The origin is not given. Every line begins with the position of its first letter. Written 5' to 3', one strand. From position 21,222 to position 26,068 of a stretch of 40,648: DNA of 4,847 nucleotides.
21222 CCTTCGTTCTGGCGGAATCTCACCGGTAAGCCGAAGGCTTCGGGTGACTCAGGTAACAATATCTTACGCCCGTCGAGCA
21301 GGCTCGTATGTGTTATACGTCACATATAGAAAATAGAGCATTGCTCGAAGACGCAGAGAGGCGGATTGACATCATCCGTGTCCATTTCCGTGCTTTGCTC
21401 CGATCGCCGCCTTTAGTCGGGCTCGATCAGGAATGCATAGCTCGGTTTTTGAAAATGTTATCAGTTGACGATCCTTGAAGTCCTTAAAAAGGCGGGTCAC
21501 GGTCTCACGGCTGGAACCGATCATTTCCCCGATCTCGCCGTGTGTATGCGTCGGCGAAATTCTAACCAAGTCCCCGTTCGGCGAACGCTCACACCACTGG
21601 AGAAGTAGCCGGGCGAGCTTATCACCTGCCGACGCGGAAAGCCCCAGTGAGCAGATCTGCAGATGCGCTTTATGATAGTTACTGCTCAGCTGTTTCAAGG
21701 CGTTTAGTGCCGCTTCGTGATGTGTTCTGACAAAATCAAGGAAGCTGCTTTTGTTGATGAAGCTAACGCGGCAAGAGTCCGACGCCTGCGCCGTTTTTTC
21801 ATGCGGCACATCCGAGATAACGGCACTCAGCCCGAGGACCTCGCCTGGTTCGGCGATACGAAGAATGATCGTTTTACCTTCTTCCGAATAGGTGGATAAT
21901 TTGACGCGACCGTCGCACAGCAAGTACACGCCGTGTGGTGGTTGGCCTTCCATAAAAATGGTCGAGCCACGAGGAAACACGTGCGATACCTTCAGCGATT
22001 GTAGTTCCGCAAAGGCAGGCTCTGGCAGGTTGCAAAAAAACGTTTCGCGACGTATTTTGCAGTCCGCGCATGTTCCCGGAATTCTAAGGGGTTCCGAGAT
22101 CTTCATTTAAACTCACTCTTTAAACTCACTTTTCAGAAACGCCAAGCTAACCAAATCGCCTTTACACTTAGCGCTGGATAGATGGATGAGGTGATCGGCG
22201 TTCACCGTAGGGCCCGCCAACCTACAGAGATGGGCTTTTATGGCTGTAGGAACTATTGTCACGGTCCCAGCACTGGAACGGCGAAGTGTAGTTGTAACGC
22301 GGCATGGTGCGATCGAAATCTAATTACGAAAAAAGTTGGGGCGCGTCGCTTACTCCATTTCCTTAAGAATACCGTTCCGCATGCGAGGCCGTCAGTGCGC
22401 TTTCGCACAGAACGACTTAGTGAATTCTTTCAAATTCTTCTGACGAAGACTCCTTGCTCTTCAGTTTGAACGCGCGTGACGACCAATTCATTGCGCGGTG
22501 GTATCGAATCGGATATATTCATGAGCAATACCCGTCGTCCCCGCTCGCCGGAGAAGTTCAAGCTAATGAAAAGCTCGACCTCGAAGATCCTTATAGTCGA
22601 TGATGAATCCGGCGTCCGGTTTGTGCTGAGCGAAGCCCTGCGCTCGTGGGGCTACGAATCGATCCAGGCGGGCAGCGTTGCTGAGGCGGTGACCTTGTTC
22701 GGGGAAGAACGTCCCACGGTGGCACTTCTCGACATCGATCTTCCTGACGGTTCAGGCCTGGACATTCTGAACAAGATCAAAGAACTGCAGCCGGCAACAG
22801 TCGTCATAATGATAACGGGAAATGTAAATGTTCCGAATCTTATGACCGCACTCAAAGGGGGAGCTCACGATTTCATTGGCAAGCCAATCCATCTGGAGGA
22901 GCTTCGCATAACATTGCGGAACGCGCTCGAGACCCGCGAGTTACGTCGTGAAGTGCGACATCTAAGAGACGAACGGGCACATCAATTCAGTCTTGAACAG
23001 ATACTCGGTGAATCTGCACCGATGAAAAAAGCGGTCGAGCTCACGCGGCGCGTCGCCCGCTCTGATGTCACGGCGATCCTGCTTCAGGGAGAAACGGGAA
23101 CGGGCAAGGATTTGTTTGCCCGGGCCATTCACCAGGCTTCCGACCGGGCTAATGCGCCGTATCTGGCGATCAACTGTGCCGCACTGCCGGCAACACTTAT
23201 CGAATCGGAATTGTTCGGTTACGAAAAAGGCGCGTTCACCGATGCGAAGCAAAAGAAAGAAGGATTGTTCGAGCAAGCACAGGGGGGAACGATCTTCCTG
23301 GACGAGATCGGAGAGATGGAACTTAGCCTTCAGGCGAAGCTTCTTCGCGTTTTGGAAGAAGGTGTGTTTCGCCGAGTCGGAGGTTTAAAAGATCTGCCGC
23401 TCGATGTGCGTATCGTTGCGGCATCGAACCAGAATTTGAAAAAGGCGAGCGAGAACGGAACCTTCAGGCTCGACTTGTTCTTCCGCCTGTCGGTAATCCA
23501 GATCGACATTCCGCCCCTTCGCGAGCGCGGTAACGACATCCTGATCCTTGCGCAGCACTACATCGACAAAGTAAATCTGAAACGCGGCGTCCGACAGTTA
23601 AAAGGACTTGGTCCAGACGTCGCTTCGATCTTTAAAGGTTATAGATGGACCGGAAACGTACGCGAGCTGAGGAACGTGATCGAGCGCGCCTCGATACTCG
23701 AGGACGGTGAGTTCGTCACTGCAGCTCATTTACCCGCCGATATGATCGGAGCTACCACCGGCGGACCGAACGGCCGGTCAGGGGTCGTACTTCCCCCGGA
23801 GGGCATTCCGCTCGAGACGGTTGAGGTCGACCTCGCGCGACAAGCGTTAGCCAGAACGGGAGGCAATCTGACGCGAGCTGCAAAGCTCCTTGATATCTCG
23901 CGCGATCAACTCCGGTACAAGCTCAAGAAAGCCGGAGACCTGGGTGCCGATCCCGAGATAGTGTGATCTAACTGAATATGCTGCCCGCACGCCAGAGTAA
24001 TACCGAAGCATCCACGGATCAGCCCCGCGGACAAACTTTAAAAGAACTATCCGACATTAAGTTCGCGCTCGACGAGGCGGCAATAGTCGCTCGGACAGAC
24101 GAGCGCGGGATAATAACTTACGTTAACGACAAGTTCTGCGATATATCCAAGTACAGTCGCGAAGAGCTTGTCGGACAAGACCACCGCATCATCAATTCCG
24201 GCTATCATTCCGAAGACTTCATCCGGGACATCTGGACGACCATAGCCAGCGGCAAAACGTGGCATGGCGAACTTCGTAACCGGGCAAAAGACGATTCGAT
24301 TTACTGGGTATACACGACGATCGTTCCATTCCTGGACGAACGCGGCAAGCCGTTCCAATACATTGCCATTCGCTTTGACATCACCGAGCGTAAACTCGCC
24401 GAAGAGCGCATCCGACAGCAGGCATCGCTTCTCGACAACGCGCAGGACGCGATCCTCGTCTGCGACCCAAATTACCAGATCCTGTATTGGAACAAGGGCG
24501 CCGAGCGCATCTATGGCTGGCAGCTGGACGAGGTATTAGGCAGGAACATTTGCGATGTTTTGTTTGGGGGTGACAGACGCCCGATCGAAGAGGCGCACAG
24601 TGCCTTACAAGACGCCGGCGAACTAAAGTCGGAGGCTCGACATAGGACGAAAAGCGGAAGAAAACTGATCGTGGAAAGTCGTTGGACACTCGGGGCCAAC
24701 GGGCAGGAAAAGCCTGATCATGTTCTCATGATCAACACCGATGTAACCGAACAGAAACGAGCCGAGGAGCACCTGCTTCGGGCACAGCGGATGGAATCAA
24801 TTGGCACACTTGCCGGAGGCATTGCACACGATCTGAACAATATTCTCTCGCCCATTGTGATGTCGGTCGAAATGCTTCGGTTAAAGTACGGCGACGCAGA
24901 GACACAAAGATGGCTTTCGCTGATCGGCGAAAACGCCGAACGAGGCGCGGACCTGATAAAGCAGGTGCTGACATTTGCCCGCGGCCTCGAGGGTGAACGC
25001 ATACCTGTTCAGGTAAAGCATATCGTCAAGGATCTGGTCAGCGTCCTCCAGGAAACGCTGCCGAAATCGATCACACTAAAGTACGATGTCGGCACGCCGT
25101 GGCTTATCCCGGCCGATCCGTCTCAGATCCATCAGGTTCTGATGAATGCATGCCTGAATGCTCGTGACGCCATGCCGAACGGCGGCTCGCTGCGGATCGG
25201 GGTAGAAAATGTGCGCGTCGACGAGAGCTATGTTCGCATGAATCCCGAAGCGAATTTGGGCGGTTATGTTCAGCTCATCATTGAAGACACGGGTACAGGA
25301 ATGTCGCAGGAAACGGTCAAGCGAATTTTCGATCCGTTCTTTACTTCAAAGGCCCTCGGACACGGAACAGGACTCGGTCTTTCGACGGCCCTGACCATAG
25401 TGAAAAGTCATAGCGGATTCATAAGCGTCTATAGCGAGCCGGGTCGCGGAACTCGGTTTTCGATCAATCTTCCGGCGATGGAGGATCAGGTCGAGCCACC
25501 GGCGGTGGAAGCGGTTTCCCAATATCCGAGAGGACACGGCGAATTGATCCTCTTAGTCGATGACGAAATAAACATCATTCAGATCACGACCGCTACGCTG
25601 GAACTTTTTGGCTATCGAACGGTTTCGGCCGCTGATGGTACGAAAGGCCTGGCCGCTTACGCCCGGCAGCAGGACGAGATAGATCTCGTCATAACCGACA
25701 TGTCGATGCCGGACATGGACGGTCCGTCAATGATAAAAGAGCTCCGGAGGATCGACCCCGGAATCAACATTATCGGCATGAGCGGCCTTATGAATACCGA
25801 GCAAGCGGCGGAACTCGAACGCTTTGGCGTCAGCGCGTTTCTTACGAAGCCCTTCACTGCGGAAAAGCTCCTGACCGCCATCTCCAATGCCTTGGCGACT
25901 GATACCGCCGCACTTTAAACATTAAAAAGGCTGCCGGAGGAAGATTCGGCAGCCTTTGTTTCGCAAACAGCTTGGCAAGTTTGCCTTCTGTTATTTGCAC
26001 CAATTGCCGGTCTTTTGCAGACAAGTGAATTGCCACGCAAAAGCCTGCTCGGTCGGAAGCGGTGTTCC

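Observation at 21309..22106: Regulator combining an FNR-type Fe-S cysteine set with a CRP-type DNA-recognition helix, placed directly upstream of the decahaem operon and its TGTGT-N6-TCACA box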

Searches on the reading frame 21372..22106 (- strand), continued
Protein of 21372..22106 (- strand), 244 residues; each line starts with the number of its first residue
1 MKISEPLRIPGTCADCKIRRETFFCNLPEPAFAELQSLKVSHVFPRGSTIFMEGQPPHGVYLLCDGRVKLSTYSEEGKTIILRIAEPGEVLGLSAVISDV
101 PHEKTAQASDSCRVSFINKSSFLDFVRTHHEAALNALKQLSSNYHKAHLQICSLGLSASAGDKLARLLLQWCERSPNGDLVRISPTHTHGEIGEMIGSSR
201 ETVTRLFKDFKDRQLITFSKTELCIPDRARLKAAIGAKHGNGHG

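Call 47: find_encoding_contigs(protein=P0013, flank=10000, max_places=3)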
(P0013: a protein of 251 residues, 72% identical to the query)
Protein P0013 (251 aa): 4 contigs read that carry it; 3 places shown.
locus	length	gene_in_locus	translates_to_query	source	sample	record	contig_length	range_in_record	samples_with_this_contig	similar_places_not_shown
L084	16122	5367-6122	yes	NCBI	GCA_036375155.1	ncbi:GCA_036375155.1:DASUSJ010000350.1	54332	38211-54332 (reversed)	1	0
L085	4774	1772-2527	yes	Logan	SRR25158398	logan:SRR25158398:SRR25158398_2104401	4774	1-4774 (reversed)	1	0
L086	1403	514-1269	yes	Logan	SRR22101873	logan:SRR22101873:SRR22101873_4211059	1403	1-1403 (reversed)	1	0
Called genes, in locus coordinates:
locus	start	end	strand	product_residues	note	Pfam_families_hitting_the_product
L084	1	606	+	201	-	?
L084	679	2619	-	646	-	PF00989:PAS, PF08448:PAS_4, PF13426:PAS_9, PF08447:PAS_3, PF00989:PAS, PF08448:PAS_4, PF13426:PAS_9, PF08447:PAS_3, +4 more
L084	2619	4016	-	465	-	PF00072:Response_reg, PF00004:AAA (faint), PF00158:Sigma54_activat, PF14532:Sigma54_activ_2, PF07724:AAA_2 (weak), PF07728:AAA_5, PF25601:AAA_lid_14, PF02954:HTH_8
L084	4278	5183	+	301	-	PF00582:Usp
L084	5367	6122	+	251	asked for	PF00027:cNMP_binding, PF13545:HTH_Crp_2, PF00325:Crp, PF25213:HVO_A0261_N (faint)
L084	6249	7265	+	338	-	PF03264:Cytochrom_NNT (faint), PF22113:Mtrc-MtrF_II-IV_dom (faint), PF14522:Cytochrome_C7 (faint), PF14537:Cytochrom_c3_2 (faint), PF13435:Cytochrome_C554 (faint), PF22678:Cytochrom_c_NrfB-like (weak), PF09699:Paired_CXXCH_1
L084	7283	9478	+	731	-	-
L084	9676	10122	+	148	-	PF25471:TM_PetC, PF00355:Rieske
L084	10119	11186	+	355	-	PF00033:Cytochrome_B, PF13631:Cytochrom_B_N_2, PF00032:Cytochrom_B_C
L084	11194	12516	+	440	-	PF22678:Cytochrom_c_NrfB-like (faint), PF09699:Paired_CXXCH_1 (faint), PF13435:Cytochrome_C554 (faint), PF14522:Cytochrome_C7 (faint), PF14537:Cytochrom_c3_2 (weak)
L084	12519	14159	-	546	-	PF03264:Cytochrom_NNT, PF14522:Cytochrome_C7 (faint), PF14537:Cytochrom_c3_2 (faint)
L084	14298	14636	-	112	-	PF13442:Cytochrome_CBB3, PF00034:Cytochrom_C (faint)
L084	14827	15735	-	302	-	PF02085:Cytochrom_CIII (faint), PF14537:Cytochrom_c3_2 (faint), PF22113:Mtrc-MtrF_II-IV_dom (faint), PF14522:Cytochrome_C7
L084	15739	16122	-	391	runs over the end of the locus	PF22113:Mtrc-MtrF_II-IV_dom (faint), PF09699:Paired_CXXCH_1 (faint), PF14537:Cytochrom_c3_2 (faint), PF02085:Cytochrom_CIII (weak), PF14522:Cytochrome_C7 (weak)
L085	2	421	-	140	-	?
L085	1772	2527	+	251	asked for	PF00027:cNMP_binding, PF13545:HTH_Crp_2, PF00325:Crp, PF25213:HVO_A0261_N (faint)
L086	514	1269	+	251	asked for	PF00027:cNMP_binding, PF13545:HTH_Crp_2, PF00325:Crp, PF25213:HVO_A0261_N (faint)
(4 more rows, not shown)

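Call 48: find_encoding_contigs(protein=P0005, flank=10000, max_places=3)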
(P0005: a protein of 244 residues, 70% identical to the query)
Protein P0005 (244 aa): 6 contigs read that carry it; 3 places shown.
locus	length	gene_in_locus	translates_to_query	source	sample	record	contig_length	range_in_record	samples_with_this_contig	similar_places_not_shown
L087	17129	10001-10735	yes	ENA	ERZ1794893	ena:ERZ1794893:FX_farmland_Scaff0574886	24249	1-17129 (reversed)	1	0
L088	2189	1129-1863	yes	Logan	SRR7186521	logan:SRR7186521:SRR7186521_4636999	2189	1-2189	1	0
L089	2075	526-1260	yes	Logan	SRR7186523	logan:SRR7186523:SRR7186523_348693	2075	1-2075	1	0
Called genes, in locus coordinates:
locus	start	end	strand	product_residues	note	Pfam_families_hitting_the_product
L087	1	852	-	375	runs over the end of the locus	PF07992:Pyr_redox_2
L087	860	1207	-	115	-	PF17269:DUF5335 (weak)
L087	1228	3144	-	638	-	PF04107:GCS2, PF00571:CBS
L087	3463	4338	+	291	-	-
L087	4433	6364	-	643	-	PF00989:PAS, PF08448:PAS_4, PF13426:PAS_9, PF08447:PAS_3, PF00989:PAS, PF08448:PAS_4, PF13188:PAS_8, PF13426:PAS_9, +4 more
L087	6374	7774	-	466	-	PF00072:Response_reg, PF00004:AAA (faint), PF00158:Sigma54_activat, PF14532:Sigma54_activ_2, PF07724:AAA_2 (weak), PF07728:AAA_5, PF25601:AAA_lid_14, PF02954:HTH_8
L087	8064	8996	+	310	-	PF00582:Usp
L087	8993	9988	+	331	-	PF00582:Usp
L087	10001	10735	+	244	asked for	PF00027:cNMP_binding, PF13545:HTH_Crp_2, PF00325:Crp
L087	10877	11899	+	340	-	PF03264:Cytochrom_NNT (faint), PF14522:Cytochrome_C7 (faint), PF14537:Cytochrom_c3_2 (faint), PF22113:Mtrc-MtrF_II-IV_dom (faint), PF02085:Cytochrom_CIII (faint), PF13435:Cytochrome_C554 (faint), PF22678:Cytochrom_c_NrfB-like (weak), PF09699:Paired_CXXCH_1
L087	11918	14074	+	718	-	-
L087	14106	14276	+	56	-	-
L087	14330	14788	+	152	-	PF25471:TM_PetC (weak), PF00355:Rieske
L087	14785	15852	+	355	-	PF00033:Cytochrome_B, PF13631:Cytochrom_B_N_2, PF00032:Cytochrom_B_C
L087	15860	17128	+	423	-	?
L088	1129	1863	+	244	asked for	PF00027:cNMP_binding, PF13545:HTH_Crp_2, PF00325:Crp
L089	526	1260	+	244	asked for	PF00027:cNMP_binding, PF13545:HTH_Crp_2, PF00325:Crp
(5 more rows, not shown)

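Call 52: search_protein_representatives(protein=window:21372-22106:-)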
Query: 244 residues. Proteins with E-value up to 0.001 (for the whole library): 22802; up to 1e-10: 3935; up to 1e-30: 273. The best 150 are listed.
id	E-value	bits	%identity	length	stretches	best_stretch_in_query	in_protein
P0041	7.3e-98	343.1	67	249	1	12-240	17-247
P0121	3.1e-73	262.5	51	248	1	2-238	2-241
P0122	3.2e-72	259.1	53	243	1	6-239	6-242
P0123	1.3e-69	250.6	50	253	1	12-243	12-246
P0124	3.2e-69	249.3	52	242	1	8-238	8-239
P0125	1.4e-61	224.3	46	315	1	7-238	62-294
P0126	2.9e-60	220.0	63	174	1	12-173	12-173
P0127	8.0e-60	218.6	53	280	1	40-237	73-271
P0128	5.4e-57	209.3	46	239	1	4-220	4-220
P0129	2.0e-56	207.5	49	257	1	20-241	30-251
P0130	2.5e-56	207.2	44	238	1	5-236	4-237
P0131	4.2e-56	206.4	45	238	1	11-235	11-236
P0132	4.5e-54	199.8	44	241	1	6-236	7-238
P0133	7.5e-54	199.0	45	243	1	12-235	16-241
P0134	1.8e-51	191.2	56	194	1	62-237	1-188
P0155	2.3e-46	174.5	39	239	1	2-234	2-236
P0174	2.1e-43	164.8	36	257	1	10-235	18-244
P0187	2.9e-42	161.1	37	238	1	7-236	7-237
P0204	9.0e-41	156.2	37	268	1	7-232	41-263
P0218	3.8e-39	150.9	35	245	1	8-235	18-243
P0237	6.6e-38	146.8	34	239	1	7-233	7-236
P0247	2.5e-37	145.0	35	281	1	9-234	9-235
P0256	6.5e-37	143.6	35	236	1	10-234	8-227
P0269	4.1e-36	141.0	30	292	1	9-232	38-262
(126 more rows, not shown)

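Call 67: list_cluster_members(proteins=[P0130, P0155, P0174, P0187, P0218, P0237, P0256, P0269, P0204, P0247])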
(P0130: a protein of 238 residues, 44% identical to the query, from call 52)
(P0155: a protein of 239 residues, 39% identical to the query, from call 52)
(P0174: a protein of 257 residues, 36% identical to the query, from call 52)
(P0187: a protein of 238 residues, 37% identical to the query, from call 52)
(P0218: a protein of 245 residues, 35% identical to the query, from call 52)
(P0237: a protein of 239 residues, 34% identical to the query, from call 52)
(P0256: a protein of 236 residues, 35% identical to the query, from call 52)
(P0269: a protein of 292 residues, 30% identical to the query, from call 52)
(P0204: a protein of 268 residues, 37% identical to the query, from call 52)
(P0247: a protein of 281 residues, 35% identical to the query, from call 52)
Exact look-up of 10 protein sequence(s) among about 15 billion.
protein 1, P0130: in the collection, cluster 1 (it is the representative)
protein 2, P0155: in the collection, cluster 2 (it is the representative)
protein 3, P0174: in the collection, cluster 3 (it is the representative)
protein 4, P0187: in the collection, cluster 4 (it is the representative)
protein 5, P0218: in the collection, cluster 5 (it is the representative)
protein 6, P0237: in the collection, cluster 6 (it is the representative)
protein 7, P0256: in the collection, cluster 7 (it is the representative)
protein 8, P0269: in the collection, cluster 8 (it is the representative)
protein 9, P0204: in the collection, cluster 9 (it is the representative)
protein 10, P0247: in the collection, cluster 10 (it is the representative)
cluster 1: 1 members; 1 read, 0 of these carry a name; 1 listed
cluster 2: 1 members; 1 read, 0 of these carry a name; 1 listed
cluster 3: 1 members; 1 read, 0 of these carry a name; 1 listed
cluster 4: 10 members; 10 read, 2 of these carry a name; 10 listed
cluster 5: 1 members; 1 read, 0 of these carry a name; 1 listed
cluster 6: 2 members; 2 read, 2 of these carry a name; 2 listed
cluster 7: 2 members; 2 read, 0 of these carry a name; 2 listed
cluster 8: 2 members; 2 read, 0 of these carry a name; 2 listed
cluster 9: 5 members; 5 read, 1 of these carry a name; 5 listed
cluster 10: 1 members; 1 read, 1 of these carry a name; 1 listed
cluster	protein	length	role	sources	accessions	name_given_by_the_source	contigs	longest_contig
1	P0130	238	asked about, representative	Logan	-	-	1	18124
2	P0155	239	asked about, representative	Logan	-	-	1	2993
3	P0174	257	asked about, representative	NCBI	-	-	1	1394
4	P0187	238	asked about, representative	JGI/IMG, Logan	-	CRP/FNR family cyclic AMP-dependent transcriptional regulator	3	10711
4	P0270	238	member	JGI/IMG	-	CRP/FNR family cyclic AMP-dependent transcriptional regulator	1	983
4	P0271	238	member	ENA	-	-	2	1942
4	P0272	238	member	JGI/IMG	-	-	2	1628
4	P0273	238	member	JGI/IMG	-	-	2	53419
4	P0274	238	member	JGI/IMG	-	-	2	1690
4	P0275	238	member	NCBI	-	-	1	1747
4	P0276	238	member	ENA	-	-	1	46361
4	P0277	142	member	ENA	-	-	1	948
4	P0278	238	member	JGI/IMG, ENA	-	-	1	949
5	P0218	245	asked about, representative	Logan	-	-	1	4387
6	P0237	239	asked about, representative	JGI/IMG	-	CRP/FNR family transcriptional regulator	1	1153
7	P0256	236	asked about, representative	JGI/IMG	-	-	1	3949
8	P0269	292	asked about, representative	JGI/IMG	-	-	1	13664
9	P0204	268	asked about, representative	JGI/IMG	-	-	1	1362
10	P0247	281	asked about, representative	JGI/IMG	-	CRP/FNR family transcriptional regulator, cyclic AMP receptor protein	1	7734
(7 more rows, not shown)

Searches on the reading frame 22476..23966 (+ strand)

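Call 13: search_protein_families(library=pfam, proteins=[window:22476-23966:+], max_evalue=0.001)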
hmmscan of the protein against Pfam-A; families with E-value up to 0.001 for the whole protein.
window:22476-23966:+ (496 aa): 9 families
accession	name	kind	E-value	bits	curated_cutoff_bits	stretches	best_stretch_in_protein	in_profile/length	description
PF00158.32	Sigma54_activat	-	3.8e-68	228.9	20.2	1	176-343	1-167/168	Sigma-54 interaction domain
PF00072.30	Response_reg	-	1.8e-24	86.5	30.2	1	38-146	1-109/111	Response regulator receiver domain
PF25601.1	AAA_lid_14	-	4.4e-22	78.1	27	1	349-428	1-79/87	AAA+ ATPase lid domain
PF14532.12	Sigma54_activ_2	-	1.6e-18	67.7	25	1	178-348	2-138/138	Sigma-54 interaction domain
PF02954.25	HTH_8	-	2.4e-13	50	22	1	446-485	2-41/42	Bacterial regulatory protein, Fis family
PF07728.20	AAA_5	-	3e-10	40.7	22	1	201-321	2-125/139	AAA domain (dynein-related subfamily)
PF07724.20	AAA_2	-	3.1e-06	27.8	27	1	199-327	4-133/166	AAA domain (Cdc48 subfamily)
PF00004.35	AAA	-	2e-05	25.5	21.2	1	201-319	1-110/131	ATPase family associated with various cellular activities (AAA)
PF20030.5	bpMoxR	-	0.00024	20.7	27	1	200-319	33-146/205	MoxR domain in the MoxR-vWA-beta-propeller ternary systems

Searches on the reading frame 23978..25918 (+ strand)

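Call 62: search_protein_families(library=ncbifam, proteins=[window:23978-25918:+], max_evalue=0.001)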
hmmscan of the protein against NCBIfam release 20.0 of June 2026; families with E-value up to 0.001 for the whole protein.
window:23978-25918:+ (646 aa): 149 families (the best 25 are shown)
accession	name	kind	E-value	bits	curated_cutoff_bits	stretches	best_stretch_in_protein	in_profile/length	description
NF046020.1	HisKinCckABruc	equivalog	1.6e-93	314.2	1000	1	189-639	392-867/868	cell cycle histidine kinase CckA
NF010076.0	PRK13557.1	subfamily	3.1e-89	299.8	631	2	159-642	43-536/540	histidine kinase famiy protein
NF010411.0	PRK13837.1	equivalog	1.8e-82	277.7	647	1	249-643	424-816/828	two-component system VirA-like sensor kinase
NF046026.1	HisKinCckACaul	equivalog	9.6e-73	245.4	1000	1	250-637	277-674/678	cell cycle histidine kinase CckA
NF052573.1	HisKinEspAMyxo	equivalog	3.9e-72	243.4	1400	1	108-635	216-746/755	serine histidine kinase EspA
NF052574.1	HisKinEspCMyxo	equivalog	7.6e-69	232.7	1200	1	137-640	275-784/785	serine histidine kinase EspC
NF008468.0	PRK11360.1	equivalog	1.7e-65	221.6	646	1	151-504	273-612/616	two-component system sensor histidine kinase AtoS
NF047466.1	hybrid_RR_LvrB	exception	3.7e-42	144.8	500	1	245-500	123-376/377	hybrid histidine kinase/response regulator LvrB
TIGR02938.1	nifL_nitrog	equivalog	1.5e-38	132.5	242.45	1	30-498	9-492/494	nitrogen fixation negative regulator NifL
TIGR00229.1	sensory_box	domain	1.3e-37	128.8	22.9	2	150-266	9-126/126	PAS domain S-box protein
NF047497.1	HK_LIC_12097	equivalog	1.5e-36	125.9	500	1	142-500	7-366/367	LIC_12097 family sensor histidine kinase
TIGR02956.1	TMAO_torS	equivalog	8.2e-36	123.5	676.5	1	253-642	444-823/967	TMAO reductase system sensor histidine kinase/response regulator TorS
NF008302.0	PRK11091.1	equivalog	1.4e-35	122.7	838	1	132-639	137-643/779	aerobic respiration two-component sensor histidine kinase ArcB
NF046044.1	PnpS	equivalog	8.7e-35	120.5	400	1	145-499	54-390/390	two-component system histidine kinase PnpS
NF007688.0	PRK10364.1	equivalog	3.9e-34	118.2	479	1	260-504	225-455/460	two-component system sensor histidine kinase ZraS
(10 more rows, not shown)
